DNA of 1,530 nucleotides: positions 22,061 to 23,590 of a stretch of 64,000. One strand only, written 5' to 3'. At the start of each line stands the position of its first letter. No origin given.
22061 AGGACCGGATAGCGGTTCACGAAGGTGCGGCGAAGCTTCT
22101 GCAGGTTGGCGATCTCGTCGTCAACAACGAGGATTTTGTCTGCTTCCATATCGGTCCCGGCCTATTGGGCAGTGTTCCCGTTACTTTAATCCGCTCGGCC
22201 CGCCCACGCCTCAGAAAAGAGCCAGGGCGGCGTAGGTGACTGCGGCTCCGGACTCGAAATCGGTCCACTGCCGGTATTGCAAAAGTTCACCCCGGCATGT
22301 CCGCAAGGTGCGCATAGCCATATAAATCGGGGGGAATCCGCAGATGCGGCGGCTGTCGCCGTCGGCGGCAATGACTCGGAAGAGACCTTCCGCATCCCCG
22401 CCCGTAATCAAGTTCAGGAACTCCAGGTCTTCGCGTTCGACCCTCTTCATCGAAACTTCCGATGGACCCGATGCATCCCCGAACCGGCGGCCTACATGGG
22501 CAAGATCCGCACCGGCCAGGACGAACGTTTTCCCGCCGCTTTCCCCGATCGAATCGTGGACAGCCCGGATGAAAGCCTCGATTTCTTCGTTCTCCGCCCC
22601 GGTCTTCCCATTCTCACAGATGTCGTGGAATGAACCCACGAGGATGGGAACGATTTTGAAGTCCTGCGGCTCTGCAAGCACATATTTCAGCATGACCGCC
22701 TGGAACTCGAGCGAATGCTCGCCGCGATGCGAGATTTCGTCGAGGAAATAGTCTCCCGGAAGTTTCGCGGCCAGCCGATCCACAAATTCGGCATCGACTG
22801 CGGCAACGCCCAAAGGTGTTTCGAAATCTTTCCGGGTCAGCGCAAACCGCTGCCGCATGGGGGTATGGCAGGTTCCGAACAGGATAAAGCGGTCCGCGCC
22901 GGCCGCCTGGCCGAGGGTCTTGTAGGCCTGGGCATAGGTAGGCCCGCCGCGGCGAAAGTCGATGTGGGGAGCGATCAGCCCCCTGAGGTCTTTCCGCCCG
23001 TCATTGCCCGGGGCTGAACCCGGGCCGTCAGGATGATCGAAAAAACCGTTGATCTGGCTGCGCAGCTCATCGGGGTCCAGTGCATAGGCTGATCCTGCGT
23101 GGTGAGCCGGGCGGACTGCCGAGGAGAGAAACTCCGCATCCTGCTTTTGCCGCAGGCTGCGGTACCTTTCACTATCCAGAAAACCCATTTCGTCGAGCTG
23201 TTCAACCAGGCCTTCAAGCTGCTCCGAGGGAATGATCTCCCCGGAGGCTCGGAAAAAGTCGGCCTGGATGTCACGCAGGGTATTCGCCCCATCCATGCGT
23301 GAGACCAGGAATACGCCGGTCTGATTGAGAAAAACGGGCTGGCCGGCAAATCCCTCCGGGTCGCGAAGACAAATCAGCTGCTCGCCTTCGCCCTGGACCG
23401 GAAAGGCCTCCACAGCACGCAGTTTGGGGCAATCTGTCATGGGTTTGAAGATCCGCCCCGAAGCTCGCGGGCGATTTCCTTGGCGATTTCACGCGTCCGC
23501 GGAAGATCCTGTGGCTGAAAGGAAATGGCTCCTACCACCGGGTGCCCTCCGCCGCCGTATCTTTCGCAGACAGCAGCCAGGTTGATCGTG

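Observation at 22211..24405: Translationally coupled DHH/DHHA1 phosphoesterase and PqqD(RRE)-like::MEMO1 fusion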

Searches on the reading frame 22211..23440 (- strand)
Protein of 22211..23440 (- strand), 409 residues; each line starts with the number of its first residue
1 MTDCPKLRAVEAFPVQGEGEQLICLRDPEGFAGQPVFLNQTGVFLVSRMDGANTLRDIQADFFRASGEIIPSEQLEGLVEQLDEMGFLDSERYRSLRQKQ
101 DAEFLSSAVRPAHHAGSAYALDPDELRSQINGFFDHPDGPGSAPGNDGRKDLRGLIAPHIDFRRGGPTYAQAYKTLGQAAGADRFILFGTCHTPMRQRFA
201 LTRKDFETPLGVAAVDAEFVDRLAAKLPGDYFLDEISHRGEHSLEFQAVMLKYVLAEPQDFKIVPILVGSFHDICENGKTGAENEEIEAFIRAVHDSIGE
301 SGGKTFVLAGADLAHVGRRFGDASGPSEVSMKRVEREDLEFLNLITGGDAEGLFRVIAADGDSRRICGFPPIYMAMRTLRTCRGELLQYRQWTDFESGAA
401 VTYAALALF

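Call 3: search_protein_families(library=pfam, proteins=[window:22211-23440:-], max_evalue=1)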
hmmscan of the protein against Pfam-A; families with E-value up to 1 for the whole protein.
window:22211-23440:- (409 aa): 2 families
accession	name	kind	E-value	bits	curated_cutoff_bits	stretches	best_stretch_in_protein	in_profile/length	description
PF01875.22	Memo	-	5.3e-48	164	27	1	112-406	2-268/269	Memo-like protein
PF05402.18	PqqD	-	0.12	13.2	23.4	1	28-62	7-39/67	Coenzyme PQQ synthesis protein D (PqqD)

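Call 4: search_protein_families(library=ncbifam, proteins=[window:22211-23440:-], max_evalue=1)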
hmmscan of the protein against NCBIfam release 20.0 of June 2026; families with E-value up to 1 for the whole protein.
window:22211-23440:- (409 aa): 3 families
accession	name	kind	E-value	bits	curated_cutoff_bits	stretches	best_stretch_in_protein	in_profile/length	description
TIGR04336.1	AmmeMemoSam_B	hypoth_equivalog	1.3e-34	119.8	26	1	110-407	1-269/270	AmmeMemoRadiSam system protein B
NF001987.0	PRK00782.1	equivalog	4.8e-33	114.5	295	1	109-407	2-264/267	MEMO1 family protein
TIGR04248.1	SCM_PqqD_rel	equivalog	0.085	13.1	100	1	25-71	18-61/84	SynChlorMet cassette protein ScmD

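Call 7: find_homologous_proteins(query=window:22211-23440:-)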
Query window:22211-23440:- (409 aa): 3391 proteins with E <= 0.001 among 8000 candidates; the best 120 are listed.
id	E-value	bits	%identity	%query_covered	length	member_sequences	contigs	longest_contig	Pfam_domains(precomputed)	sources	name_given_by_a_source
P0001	1.3e-274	929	100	100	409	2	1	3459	PF01875.23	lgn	-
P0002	6.5e-204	696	75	100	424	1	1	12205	PF01875.23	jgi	jgi:MEMO1 family protein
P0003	1.9e-171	589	63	100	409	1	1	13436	PF01875.23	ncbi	-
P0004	9.9e-169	580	62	100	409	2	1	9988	PF01875.23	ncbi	-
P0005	2.5e-167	575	63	100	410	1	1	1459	PF01875.23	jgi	-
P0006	3.8e-167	575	63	100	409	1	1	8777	PF01875.23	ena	-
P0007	5.2e-167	574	63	100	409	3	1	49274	PF01875.23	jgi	jgi:AmmeMemoRadiSam system protein B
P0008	9.2e-166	570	63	100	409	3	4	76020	PF01875.23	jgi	jgi:AmmeMemoRadiSam system protein B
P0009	1.0e-163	564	62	100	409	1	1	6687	PF01875.23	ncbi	-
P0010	8.8e-163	560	62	99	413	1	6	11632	PF01875.23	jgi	jgi:MEMO1 family protein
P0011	3.6e-161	555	60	99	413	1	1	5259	PF01875.23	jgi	jgi:MEMO1 family protein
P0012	8.5e-161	554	62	100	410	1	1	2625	PF01875.23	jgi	jgi:MEMO1 family protein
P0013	9.5e-160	550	62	99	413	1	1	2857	PF01875.23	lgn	-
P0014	9.9e-160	550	60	100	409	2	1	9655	PF01875.23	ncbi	-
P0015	1.1e-159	550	62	100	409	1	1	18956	PF01875.23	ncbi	-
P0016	1.6e-159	550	62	99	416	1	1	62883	PF01875.23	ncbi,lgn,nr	ncbi:MAG: AmmeMemoRadiSam system protein B [Acidobacteria bacterium]|nr:AmmeMemoRadiSam system prote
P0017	1.8e-159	550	62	99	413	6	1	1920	PF01875.23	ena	-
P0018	2.6e-159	549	62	100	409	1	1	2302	PF01875.23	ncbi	-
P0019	6.5e-159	548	60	99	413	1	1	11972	PF01875.23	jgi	jgi:AmmeMemoRadiSam system protein B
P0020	1.5e-158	547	61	100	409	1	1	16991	PF01875.23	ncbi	-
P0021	1.6e-158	546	60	100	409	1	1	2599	PF01875.23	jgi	jgi:hypothetical protein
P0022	2.1e-158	546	60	99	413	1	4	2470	PF01875.23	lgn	-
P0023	2.2e-158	546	61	100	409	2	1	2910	PF01875.23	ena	-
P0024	4.1e-158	545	60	99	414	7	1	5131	PF01875.23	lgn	-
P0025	6.1e-158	545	61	99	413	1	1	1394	PF01875.23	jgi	-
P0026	1.6e-157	543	61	99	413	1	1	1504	PF01875.23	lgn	-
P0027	1.9e-156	540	59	100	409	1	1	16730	PF01875.23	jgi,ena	-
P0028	2.4e-156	539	59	99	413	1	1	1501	PF01875.23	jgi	jgi:AmmeMemoRadiSam system protein B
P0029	2.4e-156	539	60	99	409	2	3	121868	PF01875.23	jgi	-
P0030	5.0e-156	538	60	99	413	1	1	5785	PF01875.23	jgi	jgi:MEMO1 family protein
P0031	1.5e-155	537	60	99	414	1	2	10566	PF01875.23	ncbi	-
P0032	3.5e-155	535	59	99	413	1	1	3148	PF01875.23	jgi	-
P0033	4.0e-155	535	60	100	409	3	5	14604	PF01875.23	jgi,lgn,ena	jgi:hypothetical protein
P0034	5.3e-155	535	59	99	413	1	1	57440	PF01875.23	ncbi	-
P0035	7.7e-155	534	59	99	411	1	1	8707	PF01875.23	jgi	jgi:AmmeMemoRadiSam system protein B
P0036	9.3e-155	534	59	99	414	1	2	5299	PF01875.23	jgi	jgi:AmmeMemoRadiSam system protein B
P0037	2.2e-154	533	60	99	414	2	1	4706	PF01875.23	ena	-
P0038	7.9e-154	531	59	99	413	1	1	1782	PF01875.23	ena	-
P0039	8.6e-154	531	59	99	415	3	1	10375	PF01875.23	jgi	jgi:AmmeMemoRadiSam system protein B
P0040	9.2e-154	531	58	99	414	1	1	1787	PF01875.23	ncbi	-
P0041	1.1e-153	531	58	99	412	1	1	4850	PF01875.23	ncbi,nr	ncbi:MAG TPA: AmmeMemoRadiSam system protein B [Acidobacteriota bacterium]|nr:AmmeMemoRadiSam system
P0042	2.5e-153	529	59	99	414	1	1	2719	PF01875.23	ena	-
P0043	3.0e-153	529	58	99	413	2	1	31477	PF01875.23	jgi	jgi:MEMO1 family protein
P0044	3.5e-153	529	60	99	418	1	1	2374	PF01875.23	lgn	-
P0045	5.0e-153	528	59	99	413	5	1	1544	PF01875.23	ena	-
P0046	5.3e-153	528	59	99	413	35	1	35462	PF01875.23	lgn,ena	-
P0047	9.1e-153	527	60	97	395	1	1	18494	PF01875.23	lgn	-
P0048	1.2e-152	527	58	99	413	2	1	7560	PF01875.23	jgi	jgi:MEMO1 family protein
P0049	1.7e-152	527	59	99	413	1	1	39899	PF01875.23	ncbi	-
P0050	1.8e-152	527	59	99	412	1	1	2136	PF01875.23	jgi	jgi:AmmeMemoRadiSam system protein B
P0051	1.8e-152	526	59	100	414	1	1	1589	PF01875.23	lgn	-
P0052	1.8e-152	526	59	99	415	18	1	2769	PF01875.23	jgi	jgi:MEMO1 family protein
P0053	2.3e-152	526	58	99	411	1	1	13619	PF01875.23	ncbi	-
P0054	3.2e-152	526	58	99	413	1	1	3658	PF01875.23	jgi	jgi:AmmeMemoRadiSam system protein B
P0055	3.3e-152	526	60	99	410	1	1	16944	PF01875.23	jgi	jgi:MEMO1 family protein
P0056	3.3e-152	526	59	99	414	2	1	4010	PF01875.23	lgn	-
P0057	5.0e-152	525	57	100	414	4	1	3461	PF01875.23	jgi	-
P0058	8.1e-152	524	59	99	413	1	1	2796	PF01875.23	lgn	-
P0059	8.7e-152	524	58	99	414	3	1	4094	PF01875.23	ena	-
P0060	1.2e-151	524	60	99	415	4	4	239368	PF01875.23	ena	-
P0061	1.3e-151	524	59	99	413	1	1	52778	PF01875.23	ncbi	-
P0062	1.5e-151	524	58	99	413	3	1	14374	PF01875.23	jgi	jgi:AmmeMemoRadiSam system protein B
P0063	4.1e-151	522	59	99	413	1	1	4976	PF01875.23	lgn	-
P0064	6.6e-151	521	59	99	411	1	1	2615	PF01875.23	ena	-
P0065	8.4e-151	521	58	99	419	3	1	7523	PF01875.23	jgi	-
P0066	1.1e-150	521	57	99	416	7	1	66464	PF01875.23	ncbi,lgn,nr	ncbi:MAG: AmmeMemoRadiSam system protein B [Acidobacteriota bacterium]|nr:AmmeMemoRadiSam system pro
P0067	1.1e-150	521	59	99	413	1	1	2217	PF01875.23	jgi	jgi:AmmeMemoRadiSam system protein B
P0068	1.8e-150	520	58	99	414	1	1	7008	PF01875.23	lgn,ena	-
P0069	1.9e-150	520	59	99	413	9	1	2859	PF01875.23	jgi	jgi:AmmeMemoRadiSam system protein B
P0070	2.2e-150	520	57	99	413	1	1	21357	PF01875.23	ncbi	-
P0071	2.4e-150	519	57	99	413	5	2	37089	PF01875.23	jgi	jgi:AmmeMemoRadiSam system protein B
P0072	3.1e-150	519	57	100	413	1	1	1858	PF01875.23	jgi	jgi:AmmeMemoRadiSam system protein B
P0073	3.2e-150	519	58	99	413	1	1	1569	PF01875.23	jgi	jgi:AmmeMemoRadiSam system protein B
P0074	3.7e-150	519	57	99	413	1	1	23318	PF01875.23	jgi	jgi:MEMO1 family protein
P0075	3.9e-150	519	59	99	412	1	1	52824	PF01875.23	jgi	jgi:AmmeMemoRadiSam system protein B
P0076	6.4e-150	518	58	99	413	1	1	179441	PF01875.23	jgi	jgi:MEMO1 family protein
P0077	8.4e-150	518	58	99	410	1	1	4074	PF01875.23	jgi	jgi:MEMO1 family protein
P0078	2.8e-149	516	59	99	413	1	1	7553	PF01875.23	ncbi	-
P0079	4.1e-149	515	57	100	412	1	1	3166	PF01875.23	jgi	jgi:MEMO1 family protein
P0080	4.2e-149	515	58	99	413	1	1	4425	PF01875.23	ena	-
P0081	4.7e-149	515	57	99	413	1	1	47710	PF01875.23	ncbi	-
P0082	5.0e-149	515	57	99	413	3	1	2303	PF01875.23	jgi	jgi:AmmeMemoRadiSam system protein B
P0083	5.7e-149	515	57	99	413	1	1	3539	PF01875.23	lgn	-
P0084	8.8e-149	514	57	99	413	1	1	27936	PF01875.23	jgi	jgi:MEMO1 family protein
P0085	9.0e-149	514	58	99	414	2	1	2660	PF01875.23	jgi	jgi:hypothetical protein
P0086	9.5e-149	514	57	99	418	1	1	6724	PF01875.23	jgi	jgi:hypothetical protein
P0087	1.2e-148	514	58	99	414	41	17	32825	PF01875.23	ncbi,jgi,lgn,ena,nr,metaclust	ncbi:MAG: AmmeMemoRadiSam system protein B [Acidobacteria bacterium]|nr:MAG: AmmeMemoRadiSam system 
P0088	1.2e-148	514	56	96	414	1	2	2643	PF01875.23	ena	-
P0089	1.3e-148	514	58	99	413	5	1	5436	PF01875.23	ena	-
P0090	1.5e-148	514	57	99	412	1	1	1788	PF01875.23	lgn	-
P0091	1.7e-148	513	58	99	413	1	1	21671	PF01875.23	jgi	jgi:MEMO1 family protein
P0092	2.3e-148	513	58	99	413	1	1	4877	PF01875.23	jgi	jgi:AmmeMemoRadiSam system protein B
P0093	2.8e-148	513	58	100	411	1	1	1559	PF01875.23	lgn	-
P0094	2.8e-148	513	57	99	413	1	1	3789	PF01875.23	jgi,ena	-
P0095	3.3e-148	512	58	99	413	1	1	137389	PF01875.23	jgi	jgi:MEMO1 family protein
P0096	4.8e-148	512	57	99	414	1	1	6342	PF01875.23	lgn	-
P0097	8.0e-148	511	57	99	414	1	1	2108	PF01875.23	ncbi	-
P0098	8.1e-148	511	58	99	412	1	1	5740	PF01875.23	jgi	jgi:hypothetical protein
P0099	8.2e-148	511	56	99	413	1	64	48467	PF01875.23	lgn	-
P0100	9.3e-148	511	56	99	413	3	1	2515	PF01875.23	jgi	jgi:AmmeMemoRadiSam system protein B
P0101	1.6e-147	510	58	99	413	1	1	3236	PF01875.23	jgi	jgi:MEMO1 family protein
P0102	1.6e-147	510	57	99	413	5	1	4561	PF01875.23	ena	-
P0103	1.8e-147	510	57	99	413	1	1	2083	PF01875.23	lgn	-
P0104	2.1e-147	510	57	99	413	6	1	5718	PF01875.23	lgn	-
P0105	2.4e-147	510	57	99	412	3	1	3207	PF01875.23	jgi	jgi:MEMO1 family protein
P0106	2.6e-147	510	57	99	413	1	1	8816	PF01875.23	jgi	jgi:MEMO1 family protein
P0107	2.6e-147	509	57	99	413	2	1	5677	PF01875.23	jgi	jgi:hypothetical protein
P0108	2.7e-147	509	55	99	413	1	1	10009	PF01875.23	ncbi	-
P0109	3.1e-147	509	57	99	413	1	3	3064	PF01875.23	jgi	jgi:AmmeMemoRadiSam system protein B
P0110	3.2e-147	509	57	99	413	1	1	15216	PF01875.23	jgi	jgi:MEMO1 family protein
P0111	3.5e-147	509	57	99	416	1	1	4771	PF01875.23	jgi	-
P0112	5.0e-147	509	56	99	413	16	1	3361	PF01875.23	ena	-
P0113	1.2e-146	507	57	99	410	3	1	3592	PF01875.23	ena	-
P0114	1.4e-146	507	56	99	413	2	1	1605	PF01875.23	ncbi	-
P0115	2.2e-146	506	58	96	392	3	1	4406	PF01875.23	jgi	jgi:AmmeMemoRadiSam system protein B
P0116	3.0e-146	506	58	99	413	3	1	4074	PF01875.23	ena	-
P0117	3.7e-146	506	57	99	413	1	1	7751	PF01875.23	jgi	jgi:AmmeMemoRadiSam system protein B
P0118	4.1e-146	506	56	99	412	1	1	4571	PF01875.23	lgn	-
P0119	5.1e-146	505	56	99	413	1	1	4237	PF01875.23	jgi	jgi:AmmeMemoRadiSam system protein B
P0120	5.3e-146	505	57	99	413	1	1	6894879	PF01875.23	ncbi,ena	-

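Call 8: find_encoding_contigs(protein=P0120, flank=8000, max_places=3)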
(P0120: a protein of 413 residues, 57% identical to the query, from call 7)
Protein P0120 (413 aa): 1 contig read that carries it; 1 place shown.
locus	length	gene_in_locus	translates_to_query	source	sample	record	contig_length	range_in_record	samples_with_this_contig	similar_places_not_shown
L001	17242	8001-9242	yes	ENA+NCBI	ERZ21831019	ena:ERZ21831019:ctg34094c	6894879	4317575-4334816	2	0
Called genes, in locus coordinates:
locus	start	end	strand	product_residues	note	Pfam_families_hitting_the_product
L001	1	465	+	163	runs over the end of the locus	-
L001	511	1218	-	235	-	PF01904:DUF72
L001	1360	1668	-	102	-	-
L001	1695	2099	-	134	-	PF11969:DcpS_C, PF01230:HIT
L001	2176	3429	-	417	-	PF00275:EPSP_synthase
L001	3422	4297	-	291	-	PF17827:PrmC_N, PF05175:MTS, PF06325:PrmA (faint), PF13649:Methyltransf_25, PF13847:Methyltransf_31, PF08242:Methyltransf_12 (weak)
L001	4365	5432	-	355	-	PF03462:PCRF, PF00472:RF-1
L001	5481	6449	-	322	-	PF07136:DUF1385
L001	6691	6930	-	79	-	-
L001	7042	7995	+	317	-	-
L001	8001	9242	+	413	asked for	PF01875:Memo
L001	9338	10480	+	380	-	PF00072:Response_reg, PF07228:SpoIIE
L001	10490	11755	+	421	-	PF22039:HUTI_composite_bact (weak), PF01979:Amidohydro_1, PF07969:Amidohydro_3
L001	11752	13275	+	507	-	PF07837:FTCD_N, PF02971:FTCD, PF04961:FTCD_C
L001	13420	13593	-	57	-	PF02416:TatA_B_E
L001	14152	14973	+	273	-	PF00809:Pterin_bind, PF03599:CdhD (faint)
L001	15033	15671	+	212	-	PF02607:B12-binding_2, PF02310:B12-binding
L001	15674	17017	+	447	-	PF01208:URO-D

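Call 9: find_encoding_contigs(protein=P0060, flank=8000, max_places=3)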
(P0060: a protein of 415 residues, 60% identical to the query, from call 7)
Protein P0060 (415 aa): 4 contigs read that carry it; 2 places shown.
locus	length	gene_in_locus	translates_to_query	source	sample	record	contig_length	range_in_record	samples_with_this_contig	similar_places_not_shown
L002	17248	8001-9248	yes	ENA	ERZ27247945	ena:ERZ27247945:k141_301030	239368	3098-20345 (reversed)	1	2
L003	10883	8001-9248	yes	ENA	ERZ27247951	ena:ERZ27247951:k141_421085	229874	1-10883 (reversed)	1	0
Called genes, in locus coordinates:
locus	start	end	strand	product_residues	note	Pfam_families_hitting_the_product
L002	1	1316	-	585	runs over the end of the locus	PF20094:GWxTD_dom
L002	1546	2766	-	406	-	PF12704:MacB_PCD, PF02687:FtsX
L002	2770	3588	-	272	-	PF00005:ABC_tran, PF13304:AAA_21 (faint)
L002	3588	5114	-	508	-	PF25917:BSH_RND, PF25973:BSH_CzcB, PF25881:HH_YBHG (weak), PF25876:HH_MFP_RND (weak), PF25944:Beta-barrel_RND (weak), PF25954:Beta-barrel_RND_2, PF25990:Beta-barrel_YknX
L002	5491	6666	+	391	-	PF02771:Acyl-CoA_dh_N, PF02770:Acyl-CoA_dh_M, PF00441:Acyl-CoA_dh_1, PF08028:Acyl-CoA_dh_2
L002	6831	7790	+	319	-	-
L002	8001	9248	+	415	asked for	PF01875:Memo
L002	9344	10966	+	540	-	PF00378:ECH_1, PF16113:ECH_2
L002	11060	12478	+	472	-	PF05138:PaaA_PaaC (faint)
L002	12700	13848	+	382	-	PF00072:Response_reg, PF07228:SpoIIE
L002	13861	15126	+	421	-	PF01979:Amidohydro_1, PF07969:Amidohydro_3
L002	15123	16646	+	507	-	PF07837:FTCD_N, PF02971:FTCD, PF04961:FTCD_C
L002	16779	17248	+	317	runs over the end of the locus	PF00108:Thiolase_N (weak), PF08545:ACP_syn_III, PF08541:ACP_syn_III_C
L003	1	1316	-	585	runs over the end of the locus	PF20094:GWxTD_dom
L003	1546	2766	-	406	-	PF12704:MacB_PCD, PF02687:FtsX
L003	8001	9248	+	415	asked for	PF01875:Memo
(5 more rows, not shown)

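Call 10: find_encoding_contigs(protein=P0076, flank=8000, max_places=3)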
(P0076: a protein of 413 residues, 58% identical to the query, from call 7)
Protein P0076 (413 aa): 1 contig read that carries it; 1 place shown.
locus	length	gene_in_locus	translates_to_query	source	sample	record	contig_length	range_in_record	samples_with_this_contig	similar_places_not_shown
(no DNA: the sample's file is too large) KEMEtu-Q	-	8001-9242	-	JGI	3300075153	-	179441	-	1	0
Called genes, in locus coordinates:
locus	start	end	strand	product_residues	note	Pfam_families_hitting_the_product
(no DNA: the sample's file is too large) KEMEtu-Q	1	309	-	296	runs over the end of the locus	-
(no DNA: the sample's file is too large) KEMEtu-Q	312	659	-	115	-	-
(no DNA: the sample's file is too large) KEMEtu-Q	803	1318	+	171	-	-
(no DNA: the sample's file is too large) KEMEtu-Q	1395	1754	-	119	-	-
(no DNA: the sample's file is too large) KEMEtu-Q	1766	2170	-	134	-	PF11969:DcpS_C, PF01230:HIT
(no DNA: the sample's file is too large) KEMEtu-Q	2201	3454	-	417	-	PF00275:EPSP_synthase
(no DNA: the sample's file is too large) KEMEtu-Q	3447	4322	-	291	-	PF17827:PrmC_N, PF01170:UPF0020 (weak), PF05175:MTS, PF06325:PrmA, PF09445:Methyltransf_15 (weak), PF13649:Methyltransf_25, PF13847:Methyltransf_31, PF08241:Methyltransf_11 (weak), +1 more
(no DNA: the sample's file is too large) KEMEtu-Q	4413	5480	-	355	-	PF03462:PCRF, PF00472:RF-1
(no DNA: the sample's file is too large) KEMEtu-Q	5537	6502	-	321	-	PF07136:DUF1385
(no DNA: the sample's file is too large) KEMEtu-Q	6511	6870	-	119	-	PF01197:Ribosomal_L31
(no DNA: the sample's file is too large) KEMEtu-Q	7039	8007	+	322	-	-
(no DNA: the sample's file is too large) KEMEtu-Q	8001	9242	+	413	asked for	PF01875:Memo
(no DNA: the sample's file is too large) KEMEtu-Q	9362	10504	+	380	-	PF00072:Response_reg, PF07228:SpoIIE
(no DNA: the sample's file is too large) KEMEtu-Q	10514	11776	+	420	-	PF22039:HUTI_composite_bact (weak), PF01979:Amidohydro_1, PF07969:Amidohydro_3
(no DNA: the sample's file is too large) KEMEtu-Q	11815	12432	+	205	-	PF04961:FTCD_C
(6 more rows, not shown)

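Call 32: search_solved_structures(query=window:22211-23440:-, max_evalue=0.001, show_alignments=2)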
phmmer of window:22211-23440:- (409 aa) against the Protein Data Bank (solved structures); distinct sequences matched with E-value up to 0.001: 3.
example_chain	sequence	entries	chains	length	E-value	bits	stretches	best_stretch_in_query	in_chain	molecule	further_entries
7kq8_A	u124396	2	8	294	2.1e-08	37.1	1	110-275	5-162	Protein MEMO1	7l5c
3bcz_A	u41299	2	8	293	2.3e-08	37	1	110-275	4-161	Protein MEMO1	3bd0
7m8h_A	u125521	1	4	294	2.5e-08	36.9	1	110-275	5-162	Protein MEMO1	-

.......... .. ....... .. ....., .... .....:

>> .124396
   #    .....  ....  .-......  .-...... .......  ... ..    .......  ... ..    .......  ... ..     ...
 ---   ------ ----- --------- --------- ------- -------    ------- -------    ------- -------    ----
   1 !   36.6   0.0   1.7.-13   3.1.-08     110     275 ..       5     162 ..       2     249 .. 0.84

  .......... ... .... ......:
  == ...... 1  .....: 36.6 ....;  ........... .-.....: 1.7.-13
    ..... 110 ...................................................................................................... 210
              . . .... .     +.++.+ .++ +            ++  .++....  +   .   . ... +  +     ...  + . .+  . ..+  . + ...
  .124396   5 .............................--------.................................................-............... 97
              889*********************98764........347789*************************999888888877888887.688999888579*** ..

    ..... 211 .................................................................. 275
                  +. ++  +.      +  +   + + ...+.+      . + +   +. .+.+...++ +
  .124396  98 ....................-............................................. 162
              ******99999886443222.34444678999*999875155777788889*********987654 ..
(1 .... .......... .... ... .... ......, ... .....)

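Call 40: predict_structure(alignment_id=A1)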
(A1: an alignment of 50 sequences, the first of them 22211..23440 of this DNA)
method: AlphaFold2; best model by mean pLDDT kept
length: 409 residues; sequences in the alignment: 50
mean_pLDDT: 89.0   pTM: 0.86
mean pLDDT of the five models: 89.0, 87.7, 86.9, 81.4, 79.4
residues with pLDDT >= 90: 263; 70-90: 125; 50-70: 20; < 50: 1
segments of 3 or more residues with pLDDT < 50: none
pLDDT, mean of each block of 10 residues (from residue 1): 83 80 84 87 94 94 93 93 92 91 91 75 94 93 64 90 91 80 91 89 94 95 96 91 91 81 95 89 94 96 91 77 82 93 95 90 84 95 93 86 93
secondary structure, 60 per line:
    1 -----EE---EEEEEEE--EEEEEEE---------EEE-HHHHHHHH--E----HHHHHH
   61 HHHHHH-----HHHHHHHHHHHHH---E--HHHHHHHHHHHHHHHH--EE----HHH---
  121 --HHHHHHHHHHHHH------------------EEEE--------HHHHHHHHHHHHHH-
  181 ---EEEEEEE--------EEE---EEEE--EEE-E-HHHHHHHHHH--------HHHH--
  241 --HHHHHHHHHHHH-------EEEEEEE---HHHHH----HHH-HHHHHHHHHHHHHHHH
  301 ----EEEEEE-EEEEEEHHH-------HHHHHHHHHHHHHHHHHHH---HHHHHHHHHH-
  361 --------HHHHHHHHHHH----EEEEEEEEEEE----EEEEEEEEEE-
elements in order: E11-17 E20-26 E36-38 H40-47 H55-66 H72-84 H91-106 H123-135 E154-157 H166-179 E184-190 E199-201 E205-208 E211-213 H217-226 H235-238 H243-254 E262-268 H272-276 H285-300 E305-310 E312-317 H328-346 H350-359 H369-379 E384-394 E399-408
